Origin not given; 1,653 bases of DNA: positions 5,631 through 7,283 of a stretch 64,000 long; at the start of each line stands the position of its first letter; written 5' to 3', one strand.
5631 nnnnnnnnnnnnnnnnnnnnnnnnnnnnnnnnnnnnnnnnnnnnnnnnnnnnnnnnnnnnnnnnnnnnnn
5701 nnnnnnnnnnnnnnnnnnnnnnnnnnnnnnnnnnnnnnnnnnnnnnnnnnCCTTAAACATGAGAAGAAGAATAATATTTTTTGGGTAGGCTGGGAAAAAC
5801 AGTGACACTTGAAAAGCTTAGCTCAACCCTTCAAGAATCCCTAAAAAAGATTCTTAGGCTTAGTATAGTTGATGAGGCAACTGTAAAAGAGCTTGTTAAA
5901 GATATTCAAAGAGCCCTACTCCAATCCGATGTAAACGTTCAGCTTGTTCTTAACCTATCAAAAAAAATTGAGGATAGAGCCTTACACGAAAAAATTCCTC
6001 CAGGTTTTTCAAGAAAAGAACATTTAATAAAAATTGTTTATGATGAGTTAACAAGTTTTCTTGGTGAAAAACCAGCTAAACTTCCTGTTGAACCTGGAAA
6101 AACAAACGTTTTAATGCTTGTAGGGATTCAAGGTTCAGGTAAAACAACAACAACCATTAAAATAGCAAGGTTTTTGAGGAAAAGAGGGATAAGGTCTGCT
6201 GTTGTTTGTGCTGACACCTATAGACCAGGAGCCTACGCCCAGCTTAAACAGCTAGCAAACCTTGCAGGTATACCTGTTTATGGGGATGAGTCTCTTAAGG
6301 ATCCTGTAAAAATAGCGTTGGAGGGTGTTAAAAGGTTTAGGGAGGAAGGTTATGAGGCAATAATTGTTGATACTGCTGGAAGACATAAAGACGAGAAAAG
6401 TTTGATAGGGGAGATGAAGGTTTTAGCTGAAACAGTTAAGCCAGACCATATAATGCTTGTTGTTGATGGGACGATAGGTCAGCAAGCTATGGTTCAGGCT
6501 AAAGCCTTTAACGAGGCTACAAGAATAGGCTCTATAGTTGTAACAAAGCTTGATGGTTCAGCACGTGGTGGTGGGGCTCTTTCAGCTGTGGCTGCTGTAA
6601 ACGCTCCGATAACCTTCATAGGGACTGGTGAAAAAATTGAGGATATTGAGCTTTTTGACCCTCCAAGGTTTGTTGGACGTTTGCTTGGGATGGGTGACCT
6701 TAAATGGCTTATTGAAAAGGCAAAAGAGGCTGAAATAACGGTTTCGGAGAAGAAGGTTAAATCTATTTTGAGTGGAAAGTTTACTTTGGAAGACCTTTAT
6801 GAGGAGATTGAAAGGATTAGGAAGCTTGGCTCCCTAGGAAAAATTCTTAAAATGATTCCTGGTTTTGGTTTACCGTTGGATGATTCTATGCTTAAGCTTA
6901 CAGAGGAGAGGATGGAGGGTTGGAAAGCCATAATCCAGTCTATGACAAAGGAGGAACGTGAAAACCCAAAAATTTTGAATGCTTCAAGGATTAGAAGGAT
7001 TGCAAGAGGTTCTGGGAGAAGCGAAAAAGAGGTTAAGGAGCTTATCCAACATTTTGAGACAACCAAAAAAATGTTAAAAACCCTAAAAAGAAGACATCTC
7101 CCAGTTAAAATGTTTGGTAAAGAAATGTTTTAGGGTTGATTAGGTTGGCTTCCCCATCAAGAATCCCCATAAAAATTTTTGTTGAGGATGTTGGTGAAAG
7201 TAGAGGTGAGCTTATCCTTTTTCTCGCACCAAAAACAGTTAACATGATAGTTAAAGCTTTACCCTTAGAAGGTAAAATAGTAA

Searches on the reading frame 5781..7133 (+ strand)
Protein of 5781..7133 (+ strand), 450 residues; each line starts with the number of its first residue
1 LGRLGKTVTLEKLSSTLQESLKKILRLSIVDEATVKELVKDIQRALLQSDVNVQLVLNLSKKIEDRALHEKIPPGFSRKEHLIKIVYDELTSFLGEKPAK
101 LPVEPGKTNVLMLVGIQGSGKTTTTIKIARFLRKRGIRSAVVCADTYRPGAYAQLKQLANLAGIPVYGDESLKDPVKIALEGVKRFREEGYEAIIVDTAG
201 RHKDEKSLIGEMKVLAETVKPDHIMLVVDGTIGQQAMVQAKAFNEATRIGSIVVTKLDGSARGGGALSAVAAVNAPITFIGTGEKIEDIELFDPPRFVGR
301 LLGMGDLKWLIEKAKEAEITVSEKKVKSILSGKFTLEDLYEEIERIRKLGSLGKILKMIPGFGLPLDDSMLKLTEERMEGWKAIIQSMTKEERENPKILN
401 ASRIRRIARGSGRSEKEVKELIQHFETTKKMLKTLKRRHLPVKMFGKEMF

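Call 25: search_protein_families(library=pfam, proteins=[window:5781-7133:+], max_evalue=0.00001)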
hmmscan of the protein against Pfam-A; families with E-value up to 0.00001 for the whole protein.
window:5781-7133:+ (450 aa): 4 families
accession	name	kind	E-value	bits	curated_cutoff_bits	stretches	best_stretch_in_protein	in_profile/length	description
PF00448.28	SRP54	-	5.4e-72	242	22.7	1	109-303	2-196/196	SRP54-type protein, GTPase domain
PF02978.25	SRP_SPB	-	6.3e-33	113.5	27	1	333-432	1-91/91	Signal peptide binding domain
PF02881.24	SRP54_N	-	1.4e-14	54.5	22.4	1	13-90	1-75/75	SRP54-type protein, helical bundle domain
PF13401.12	AAA_22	-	7e-06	26.8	27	0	109-199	6-93/130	AAA domain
